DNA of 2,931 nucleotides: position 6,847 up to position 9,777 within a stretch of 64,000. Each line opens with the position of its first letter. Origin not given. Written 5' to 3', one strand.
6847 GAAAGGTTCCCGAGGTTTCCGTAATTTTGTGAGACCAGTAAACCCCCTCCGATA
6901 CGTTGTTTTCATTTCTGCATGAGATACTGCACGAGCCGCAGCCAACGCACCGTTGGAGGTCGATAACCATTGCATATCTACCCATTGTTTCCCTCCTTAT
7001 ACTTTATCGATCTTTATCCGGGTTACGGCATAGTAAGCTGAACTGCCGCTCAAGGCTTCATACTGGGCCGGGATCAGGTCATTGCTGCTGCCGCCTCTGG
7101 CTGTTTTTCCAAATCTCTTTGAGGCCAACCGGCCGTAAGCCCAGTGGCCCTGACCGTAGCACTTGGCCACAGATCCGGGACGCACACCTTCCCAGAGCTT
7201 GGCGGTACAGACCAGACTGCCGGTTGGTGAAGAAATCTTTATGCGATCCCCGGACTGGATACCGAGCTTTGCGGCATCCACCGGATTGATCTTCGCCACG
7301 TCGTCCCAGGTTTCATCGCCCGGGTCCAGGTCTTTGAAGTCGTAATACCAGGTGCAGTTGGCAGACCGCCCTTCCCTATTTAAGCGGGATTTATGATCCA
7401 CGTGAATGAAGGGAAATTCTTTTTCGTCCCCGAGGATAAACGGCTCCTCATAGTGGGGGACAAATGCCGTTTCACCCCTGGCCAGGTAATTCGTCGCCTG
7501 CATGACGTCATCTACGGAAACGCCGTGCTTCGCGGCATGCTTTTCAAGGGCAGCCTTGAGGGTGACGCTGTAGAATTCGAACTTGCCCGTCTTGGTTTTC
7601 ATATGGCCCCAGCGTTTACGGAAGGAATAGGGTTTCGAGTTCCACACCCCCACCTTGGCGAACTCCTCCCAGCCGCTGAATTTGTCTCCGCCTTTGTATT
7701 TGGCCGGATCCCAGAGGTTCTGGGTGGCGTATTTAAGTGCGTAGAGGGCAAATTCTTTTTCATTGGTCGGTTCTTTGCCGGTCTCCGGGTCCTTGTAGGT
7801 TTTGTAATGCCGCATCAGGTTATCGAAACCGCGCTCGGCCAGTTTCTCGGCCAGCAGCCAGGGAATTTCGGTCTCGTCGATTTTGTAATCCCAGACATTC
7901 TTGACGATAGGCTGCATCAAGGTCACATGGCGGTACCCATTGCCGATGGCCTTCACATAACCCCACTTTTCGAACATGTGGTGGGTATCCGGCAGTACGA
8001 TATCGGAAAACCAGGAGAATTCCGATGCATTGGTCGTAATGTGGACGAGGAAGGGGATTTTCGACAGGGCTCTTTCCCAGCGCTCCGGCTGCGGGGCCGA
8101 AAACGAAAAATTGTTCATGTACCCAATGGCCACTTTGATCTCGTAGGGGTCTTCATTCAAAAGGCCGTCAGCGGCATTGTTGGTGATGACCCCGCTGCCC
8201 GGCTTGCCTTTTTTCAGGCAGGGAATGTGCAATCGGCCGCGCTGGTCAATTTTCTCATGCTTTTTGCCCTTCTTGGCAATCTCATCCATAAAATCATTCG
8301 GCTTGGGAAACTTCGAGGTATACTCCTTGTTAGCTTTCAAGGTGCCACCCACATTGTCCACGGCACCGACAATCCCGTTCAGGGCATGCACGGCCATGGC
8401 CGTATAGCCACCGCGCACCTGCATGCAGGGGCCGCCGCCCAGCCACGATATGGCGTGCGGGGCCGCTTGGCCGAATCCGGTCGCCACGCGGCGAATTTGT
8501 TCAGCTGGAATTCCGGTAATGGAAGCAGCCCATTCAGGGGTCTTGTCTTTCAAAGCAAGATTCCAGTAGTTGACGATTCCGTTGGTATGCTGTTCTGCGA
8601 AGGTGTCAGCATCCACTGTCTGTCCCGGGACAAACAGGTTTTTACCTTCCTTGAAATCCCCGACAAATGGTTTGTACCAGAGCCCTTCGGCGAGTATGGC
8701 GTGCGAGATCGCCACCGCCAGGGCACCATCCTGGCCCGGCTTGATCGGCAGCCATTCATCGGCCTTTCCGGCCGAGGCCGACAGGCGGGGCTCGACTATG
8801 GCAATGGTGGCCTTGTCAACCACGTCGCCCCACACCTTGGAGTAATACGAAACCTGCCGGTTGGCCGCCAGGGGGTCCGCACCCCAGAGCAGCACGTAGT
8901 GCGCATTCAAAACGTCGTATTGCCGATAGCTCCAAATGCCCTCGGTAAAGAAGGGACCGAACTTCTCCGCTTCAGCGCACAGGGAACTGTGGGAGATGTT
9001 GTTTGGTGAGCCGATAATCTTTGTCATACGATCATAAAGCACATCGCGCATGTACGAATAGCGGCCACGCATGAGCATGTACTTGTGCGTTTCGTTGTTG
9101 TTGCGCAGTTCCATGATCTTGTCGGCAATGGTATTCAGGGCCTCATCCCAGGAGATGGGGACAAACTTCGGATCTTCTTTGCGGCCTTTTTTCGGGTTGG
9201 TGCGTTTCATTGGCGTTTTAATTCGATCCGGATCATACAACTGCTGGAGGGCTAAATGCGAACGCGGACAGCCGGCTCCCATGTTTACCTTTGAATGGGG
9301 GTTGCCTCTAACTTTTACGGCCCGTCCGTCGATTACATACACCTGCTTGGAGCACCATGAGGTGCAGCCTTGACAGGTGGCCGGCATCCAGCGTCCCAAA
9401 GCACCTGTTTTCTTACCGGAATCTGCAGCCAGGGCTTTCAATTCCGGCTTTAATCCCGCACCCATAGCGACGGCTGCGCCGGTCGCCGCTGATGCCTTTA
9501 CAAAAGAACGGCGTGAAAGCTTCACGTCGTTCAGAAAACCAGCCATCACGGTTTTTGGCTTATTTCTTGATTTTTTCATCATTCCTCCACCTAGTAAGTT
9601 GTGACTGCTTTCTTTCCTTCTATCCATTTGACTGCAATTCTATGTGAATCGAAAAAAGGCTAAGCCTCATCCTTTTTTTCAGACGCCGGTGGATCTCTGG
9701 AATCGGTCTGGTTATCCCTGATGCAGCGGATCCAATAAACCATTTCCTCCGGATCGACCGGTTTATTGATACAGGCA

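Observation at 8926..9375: Catalytic subunit shows ArrA-type signatures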

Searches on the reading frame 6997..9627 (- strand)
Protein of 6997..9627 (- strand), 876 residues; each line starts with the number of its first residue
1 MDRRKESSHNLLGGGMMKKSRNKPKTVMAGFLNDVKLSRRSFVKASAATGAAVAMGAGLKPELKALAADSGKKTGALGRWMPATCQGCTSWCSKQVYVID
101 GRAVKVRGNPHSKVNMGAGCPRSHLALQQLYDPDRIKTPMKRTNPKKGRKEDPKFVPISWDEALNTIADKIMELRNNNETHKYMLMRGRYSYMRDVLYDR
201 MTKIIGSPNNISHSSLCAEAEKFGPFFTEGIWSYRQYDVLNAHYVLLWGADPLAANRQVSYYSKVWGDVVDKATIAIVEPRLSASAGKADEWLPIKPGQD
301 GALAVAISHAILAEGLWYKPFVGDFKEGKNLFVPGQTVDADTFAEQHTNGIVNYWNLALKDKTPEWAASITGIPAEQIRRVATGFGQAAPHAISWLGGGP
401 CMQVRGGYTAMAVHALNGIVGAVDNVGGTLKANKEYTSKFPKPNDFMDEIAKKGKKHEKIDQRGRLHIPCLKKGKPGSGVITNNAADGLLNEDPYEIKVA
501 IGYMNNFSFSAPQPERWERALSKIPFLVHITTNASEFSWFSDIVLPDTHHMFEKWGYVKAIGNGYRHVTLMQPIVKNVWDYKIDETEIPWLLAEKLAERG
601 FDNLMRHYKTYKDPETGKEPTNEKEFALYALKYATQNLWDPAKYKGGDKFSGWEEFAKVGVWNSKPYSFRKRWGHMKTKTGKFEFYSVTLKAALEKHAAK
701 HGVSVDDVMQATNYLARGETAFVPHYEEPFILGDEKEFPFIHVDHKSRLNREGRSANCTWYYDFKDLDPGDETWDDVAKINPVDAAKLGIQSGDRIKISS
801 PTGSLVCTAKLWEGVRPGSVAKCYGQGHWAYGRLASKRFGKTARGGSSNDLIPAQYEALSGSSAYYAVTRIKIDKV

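Call 3: search_protein_families(library=ncbifam, proteins=[window:6997-9627:-], max_evalue=0.001)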
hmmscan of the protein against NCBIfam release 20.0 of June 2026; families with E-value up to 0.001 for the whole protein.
window:6997-9627:- (876 aa): 27 families (the best 25 are shown)
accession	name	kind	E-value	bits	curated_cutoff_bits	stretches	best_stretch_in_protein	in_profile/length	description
NF041714.1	arsenate_red_ArrA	equivalog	0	1326.3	1600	1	36-876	2-848/848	arsenate respiratory reductase molybdopterin-containing subunit ArrA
NF012032.0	PRK15488.1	equivalog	1.5e-73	248.1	694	2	36-330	2-285/759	thiosulfate reductase PhsA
TIGR02166.1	dmsA_ynfE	subfamily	3.3e-60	204.1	777.7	2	37-436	1-404/794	DMSO/selenate family reductase complex A subunit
NF041783.2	mnquin_red_QrcB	equivalog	9.5e-46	156.2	440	3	81-331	53-295/695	menaquinone reductase molybdopterin-binding-like subunit QrcB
NF041884.1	selenate_YnfF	exception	7e-42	143.3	1650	2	37-429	1-397/798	selenate/tellurate reductase subunit YnfF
TIGR01591.1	Fdh-alpha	equivalog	7.3e-41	140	666.25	1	84-599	2-481/672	formate dehydrogenase subunit alpha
NF041885.1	selenate_YnfE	exception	2.8e-40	137.9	1675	2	37-433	3-408/805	selenate/tellurate reductase subunit YnfE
NF011566.1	PRK14990.1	exception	1.1e-39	136.2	1600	2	34-433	11-421/814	dimethylsulfoxide reductase subunit A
TIGR03479.1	DMSO_red_II_alp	subfamily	8.8e-39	133.3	984.75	1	83-322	61-303/913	molybdopterin-dependent oxidoreductase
NF010055.0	PRK13532.1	equivalog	5.7e-25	87.7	904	1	36-423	2-399/830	nitrate reductase catalytic subunit NapA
TIGR00509.1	bisC_fam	subfamily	1.8e-21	76.1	1017.55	1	89-582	2-497/772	molybdopterin guanine dinucleotide-containing S/N-oxide reductase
TIGR01706.1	NAPA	equivalog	8e-21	74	930.55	1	36-423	1-399/830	periplasmic nitrate reductase subunit alpha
NF047855.1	AssmNtatRedNasC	equivalog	4.4e-20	71.5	1100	1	79-328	19-265/708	assimilatory nitrate reductase catalytic subunit NasC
NF011567.1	PRK14991.1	equivalog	8.8e-19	66.8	1750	2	778-832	909-963/1022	tetrathionate reductase subunit TtrA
NF011682.0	PRK15102.1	equivalog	1.7e-18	66.1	909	1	35-584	2-557/829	trimethylamine-N-oxide reductase TorA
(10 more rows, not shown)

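Call 4: search_protein_families(library=pfam, proteins=[window:6997-9627:-], max_evalue=0.001)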
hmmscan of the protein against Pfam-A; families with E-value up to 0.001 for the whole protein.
window:6997-9627:- (876 aa): 4 families
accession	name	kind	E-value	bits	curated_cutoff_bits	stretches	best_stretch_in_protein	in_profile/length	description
PF00384.28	Molybdopterin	-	5.3e-29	101.8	24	1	135-582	1-341/353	Molybdopterin oxidoreductase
PF01568.27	Molydop_binding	-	9.7e-15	55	26.8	1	774-867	27-108/110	Molydopterin dinucleotide binding domain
PF04879.21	Molybdop_Fe4S4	-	1.8e-09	37.9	22.7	1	80-131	3-54/55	Molybdopterin oxidoreductase Fe4S4 domain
PF10518.14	TAT_signal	-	1.7e-05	25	22.7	1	36-56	1-21/21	TAT (twin-arginine translocation) pathway signal sequence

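Call 5: search_solved_structures(query=window:6997-9627:-, max_evalue=0.001, show_alignments=2)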
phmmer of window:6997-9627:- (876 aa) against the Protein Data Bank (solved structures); distinct sequences matched with E-value up to 0.001: 54.
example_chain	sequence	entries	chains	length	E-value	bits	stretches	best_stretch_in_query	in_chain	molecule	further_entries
6cz7_A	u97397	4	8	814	0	1165.2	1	73-876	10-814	ArrA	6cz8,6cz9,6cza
2vpw_A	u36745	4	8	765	2.7e-40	141.3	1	38-580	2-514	THIOSULFATE REDUCTASE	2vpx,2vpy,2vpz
5e7o_A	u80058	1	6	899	9.6e-22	80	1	87-317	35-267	DMSO reductase family type II enzyme, molybdopterin subunit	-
7bkb_D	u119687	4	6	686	1.4e-21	79.4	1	77-328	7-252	Formate dehydrogenase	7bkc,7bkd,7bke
4ydd_A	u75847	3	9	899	1.4e-21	79.4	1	87-317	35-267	DMSO reductase family type II enzyme, molybdopterin subunit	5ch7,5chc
9vap_A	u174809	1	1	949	5.6e-21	77.4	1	35-407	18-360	Formate dehydrogenase molybdopterin-binding subunit FdhA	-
7qv7_S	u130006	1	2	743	7.3e-20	73.7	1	83-324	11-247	Hydrogen dependent carbon dioxide reductase subunit FdhF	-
9t1s_L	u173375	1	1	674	4.7e-17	64.4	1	83-328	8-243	formate dehydrogenase (coenzyme F420)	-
6tg9_A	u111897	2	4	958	1e-16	63.3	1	65-425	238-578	Formate dehydrogenase subunit alpha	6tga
1aa6_A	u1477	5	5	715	1.4e-16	62.8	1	83-415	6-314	FORMATE DEHYDROGENASE H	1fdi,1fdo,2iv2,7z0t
9wxb_B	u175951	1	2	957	7e-16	60.6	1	66-425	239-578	Formate dehydrogenase alpha subunit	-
2e7z_A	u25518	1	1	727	7.2e-16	60.5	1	84-325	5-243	Acetylene hydratase Ahy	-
2jim_A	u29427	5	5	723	4.2e-15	58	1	79-429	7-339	PERIPLASMIC NITRATE REDUCTASE | PROTEIN (PERIPLASMIC NITRATE REDUCTASE)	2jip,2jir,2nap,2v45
1eu1_A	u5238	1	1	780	4.7e-15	57.8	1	126-597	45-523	DIMETHYL SULFOXIDE REDUCTASE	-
1ogy_A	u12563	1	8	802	9.9e-15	56.7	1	78-323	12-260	PERIPLASMIC NITRATE REDUCTASE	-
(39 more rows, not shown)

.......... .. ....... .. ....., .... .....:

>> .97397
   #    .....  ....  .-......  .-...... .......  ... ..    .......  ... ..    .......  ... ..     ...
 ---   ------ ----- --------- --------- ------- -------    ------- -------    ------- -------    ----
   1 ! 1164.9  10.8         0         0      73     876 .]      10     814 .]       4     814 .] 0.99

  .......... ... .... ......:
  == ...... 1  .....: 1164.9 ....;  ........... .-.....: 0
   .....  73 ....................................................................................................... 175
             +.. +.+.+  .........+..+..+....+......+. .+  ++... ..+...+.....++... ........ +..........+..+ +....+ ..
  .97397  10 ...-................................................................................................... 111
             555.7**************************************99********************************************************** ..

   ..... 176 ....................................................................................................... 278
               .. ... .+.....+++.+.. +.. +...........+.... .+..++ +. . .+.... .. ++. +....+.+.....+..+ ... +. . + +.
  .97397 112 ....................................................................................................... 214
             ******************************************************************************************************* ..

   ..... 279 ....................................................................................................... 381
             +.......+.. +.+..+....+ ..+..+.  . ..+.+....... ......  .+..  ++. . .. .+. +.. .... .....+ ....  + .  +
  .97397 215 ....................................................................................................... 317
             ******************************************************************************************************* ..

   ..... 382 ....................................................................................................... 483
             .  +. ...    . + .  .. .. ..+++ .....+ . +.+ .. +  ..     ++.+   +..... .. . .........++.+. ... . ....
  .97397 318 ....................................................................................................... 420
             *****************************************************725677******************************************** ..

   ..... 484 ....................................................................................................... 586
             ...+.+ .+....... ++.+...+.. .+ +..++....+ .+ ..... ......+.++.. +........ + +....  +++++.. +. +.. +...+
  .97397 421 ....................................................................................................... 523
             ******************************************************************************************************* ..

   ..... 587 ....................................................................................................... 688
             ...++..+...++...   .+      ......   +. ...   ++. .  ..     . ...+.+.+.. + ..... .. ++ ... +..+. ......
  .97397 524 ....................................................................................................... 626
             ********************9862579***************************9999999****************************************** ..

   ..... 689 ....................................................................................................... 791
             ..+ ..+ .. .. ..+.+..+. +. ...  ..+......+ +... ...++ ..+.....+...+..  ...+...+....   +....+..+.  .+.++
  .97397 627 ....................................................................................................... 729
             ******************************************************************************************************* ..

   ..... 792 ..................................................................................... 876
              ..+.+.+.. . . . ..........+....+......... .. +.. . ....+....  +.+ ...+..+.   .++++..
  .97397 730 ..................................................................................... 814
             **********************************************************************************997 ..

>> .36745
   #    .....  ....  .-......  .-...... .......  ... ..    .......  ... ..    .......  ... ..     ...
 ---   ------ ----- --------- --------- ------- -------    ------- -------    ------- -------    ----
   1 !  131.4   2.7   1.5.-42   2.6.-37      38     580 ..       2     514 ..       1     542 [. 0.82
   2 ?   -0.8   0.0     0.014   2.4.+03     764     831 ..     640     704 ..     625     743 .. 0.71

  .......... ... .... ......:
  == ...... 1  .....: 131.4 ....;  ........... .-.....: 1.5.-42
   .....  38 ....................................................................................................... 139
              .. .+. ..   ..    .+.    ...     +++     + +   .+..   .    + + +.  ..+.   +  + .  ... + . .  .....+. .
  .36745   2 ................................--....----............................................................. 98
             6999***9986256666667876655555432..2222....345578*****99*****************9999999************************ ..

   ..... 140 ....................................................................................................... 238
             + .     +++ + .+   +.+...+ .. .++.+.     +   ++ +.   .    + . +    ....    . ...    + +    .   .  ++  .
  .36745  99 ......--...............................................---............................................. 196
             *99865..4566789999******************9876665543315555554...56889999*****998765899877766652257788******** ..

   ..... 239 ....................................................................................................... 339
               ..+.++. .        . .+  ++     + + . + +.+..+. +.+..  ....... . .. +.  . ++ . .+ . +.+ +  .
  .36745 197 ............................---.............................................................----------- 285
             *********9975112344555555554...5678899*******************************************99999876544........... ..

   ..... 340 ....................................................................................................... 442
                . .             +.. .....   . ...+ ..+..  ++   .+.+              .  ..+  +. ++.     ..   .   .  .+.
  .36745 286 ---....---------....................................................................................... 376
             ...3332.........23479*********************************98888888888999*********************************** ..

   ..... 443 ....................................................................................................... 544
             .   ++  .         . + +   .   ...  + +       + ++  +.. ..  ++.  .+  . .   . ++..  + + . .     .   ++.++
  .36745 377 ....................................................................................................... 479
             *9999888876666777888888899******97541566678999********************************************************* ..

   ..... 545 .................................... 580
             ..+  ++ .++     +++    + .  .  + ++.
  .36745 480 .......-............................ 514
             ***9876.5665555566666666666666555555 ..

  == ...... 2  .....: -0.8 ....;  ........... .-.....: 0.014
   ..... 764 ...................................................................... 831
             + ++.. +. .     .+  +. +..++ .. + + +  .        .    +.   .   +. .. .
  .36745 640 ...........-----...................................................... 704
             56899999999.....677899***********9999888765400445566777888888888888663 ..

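Call 7: find_homologous_proteins(query=window:6997-9627:-, max_evalue=1e-10)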
Query window:6997-9627:- (876 aa): 3332 proteins with E <= 1e-10 among 8000 candidates; the best 120 are listed.
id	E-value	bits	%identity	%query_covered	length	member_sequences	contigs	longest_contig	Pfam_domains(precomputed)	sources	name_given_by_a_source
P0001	0.0e+0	1840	89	98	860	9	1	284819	PF10518.15,PF00384.28,PF01568.28,PF04879.22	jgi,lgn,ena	-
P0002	0.0e+0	1826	88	98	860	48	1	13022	PF00384.28,PF01568.28,PF04879.22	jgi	-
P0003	0.0e+0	1806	87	98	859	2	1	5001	PF00384.28,PF01568.28,PF04879.22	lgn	-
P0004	0.0e+0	1802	86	98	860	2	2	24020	PF00384.28,PF01568.28,PF04879.22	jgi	jgi:anaerobic selenocysteine-containing dehydrogenase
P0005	0.0e+0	1794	86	98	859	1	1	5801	PF10518.15,PF00384.28,PF01568.28,PF04879.22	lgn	-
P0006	0.0e+0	1773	85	98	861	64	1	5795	PF00384.28,PF01568.28,PF04879.22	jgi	jgi:anaerobic selenocysteine-containing dehydrogenase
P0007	0.0e+0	1766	84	98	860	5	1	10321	PF00384.28,PF01568.28,PF04879.22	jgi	jgi:anaerobic selenocysteine-containing dehydrogenase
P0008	0.0e+0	1746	83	98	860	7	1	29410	PF10518.15,PF00384.28,PF01568.28,PF04879.22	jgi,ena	-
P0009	0.0e+0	1729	83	98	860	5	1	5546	PF10518.15,PF00384.28,PF01568.28,PF04879.22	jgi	jgi:anaerobic selenocysteine-containing dehydrogenase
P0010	0.0e+0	1724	82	98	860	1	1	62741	PF10518.15,PF00384.28,PF01568.28,PF04879.22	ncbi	ncbi:MAG: molybdopterin-dependent oxidoreductase [Desulfosarcina sp.]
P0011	0.0e+0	1722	82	98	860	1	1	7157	PF00384.28,PF01568.28,PF04879.22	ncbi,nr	ncbi:MAG: molybdopterin-dependent oxidoreductase [Desulfosarcina sp.]|nr:molybdopterin-dependent oxi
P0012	0.0e+0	1719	82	98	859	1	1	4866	PF10518.15,PF00384.28,PF01568.28,PF04879.22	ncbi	-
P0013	0.0e+0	1712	81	98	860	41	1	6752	PF00384.28,PF01568.28,PF04879.22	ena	-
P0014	0.0e+0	1710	81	98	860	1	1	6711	PF00384.28,PF01568.28,PF04879.22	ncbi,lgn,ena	-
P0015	0.0e+0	1709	81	98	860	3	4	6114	PF00384.28,PF01568.28,PF04879.22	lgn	-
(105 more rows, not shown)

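Call 16: search_dna_similar(query=window:6997-9627:-, collection=plasmids, mode=protein, max_rows=40, max_evalue=1e-20)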
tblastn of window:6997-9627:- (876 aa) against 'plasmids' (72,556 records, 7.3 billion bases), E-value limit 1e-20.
Records with a match: 141; places in all: 150; records where one place covers at least 80% of the query: 8.
Best place of each record, by identity: <60% 141.
By first word of the organism name: Escherichia 76; Agrobacterium 7; Rahnella 6; Salmonella 5; Citrobacter 5; Deinococcus 4; Natrinema 3; Klebsiella 3; Proteus 2; Caballeronia 2; and 25 more.
By predicted mobility (MOB-suite, as given by PLSDB): non-mobilizable 66; mobilizable 57; conjugative 18.
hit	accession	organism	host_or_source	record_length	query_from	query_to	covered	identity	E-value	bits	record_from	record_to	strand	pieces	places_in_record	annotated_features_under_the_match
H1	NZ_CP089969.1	Cereibacter azotoformans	Owen's River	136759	34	875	96%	31.3%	6e-100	350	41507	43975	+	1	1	molybdopterin-dependent oxidoreductase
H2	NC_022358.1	Sulfuricella denitrificans skB26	-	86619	85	687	69%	34.8%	7e-54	329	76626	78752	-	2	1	molybdopterin-dependent oxidoreductase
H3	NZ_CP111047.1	Chondrinema litorale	Seaweed,red alga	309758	82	852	88%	24.0%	3e-26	124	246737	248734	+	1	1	molybdopterin-dependent oxidoreductase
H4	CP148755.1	Salmonella enterica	Pig,single cell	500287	35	820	86%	23.4%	8e-28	152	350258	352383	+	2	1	none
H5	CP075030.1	Salmonella enterica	-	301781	35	820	90%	22.5%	3e-28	153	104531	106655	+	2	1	none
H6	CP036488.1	Rahnella aquatilis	cell culture,Rice-wheat rotation soil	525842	83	825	85%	23.6%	2e-25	121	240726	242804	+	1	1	dimethyl sulfoxide reductase subunit A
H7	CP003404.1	Rahnella aquatilis HX2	-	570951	83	825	85%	23.6%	6e-25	120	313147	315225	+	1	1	anaerobic dimethyl sulfoxide reductase, A subunit, DmsA/YnfE family ...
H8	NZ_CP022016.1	Salmonella enterica subsp. enterica serovar India str. ...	-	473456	66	820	86%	22.8%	7e-33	145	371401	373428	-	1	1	phsA: thiosulfate reductase PhsA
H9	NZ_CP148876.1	Salmonella enterica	Homo sapiens,single cell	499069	66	820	86%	22.8%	2e-32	144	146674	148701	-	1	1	phsA: thiosulfate reductase PhsA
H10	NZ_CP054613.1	Paenibacillus cellulosilyticus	cell culture,soil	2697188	81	687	69%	24.6%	2e-24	118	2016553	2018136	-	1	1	none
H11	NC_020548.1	Azoarcus sp. KH32C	-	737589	36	578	62%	27.5%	8e-34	149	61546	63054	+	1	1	molybdopterin-dependent oxidoreductase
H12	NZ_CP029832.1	Azospirillum ramasamyi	single cell,Cow dung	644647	37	596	64%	26.4%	4e-22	111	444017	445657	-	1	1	DMSO/selenate family reductase complex A subunit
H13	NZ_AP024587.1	Citrobacter amalonaticus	-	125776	31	551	59%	27.4%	5e-22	110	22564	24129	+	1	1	DMSO/selenate family reductase complex A subunit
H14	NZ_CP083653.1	Citrobacter amalonaticus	-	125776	31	551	59%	27.4%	5e-22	110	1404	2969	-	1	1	DMSO/selenate family reductase complex A subunit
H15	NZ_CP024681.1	Citrobacter freundii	Homo sapiens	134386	31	551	59%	26.9%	1e-21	109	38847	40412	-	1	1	DMSO/selenate family reductase complex A subunit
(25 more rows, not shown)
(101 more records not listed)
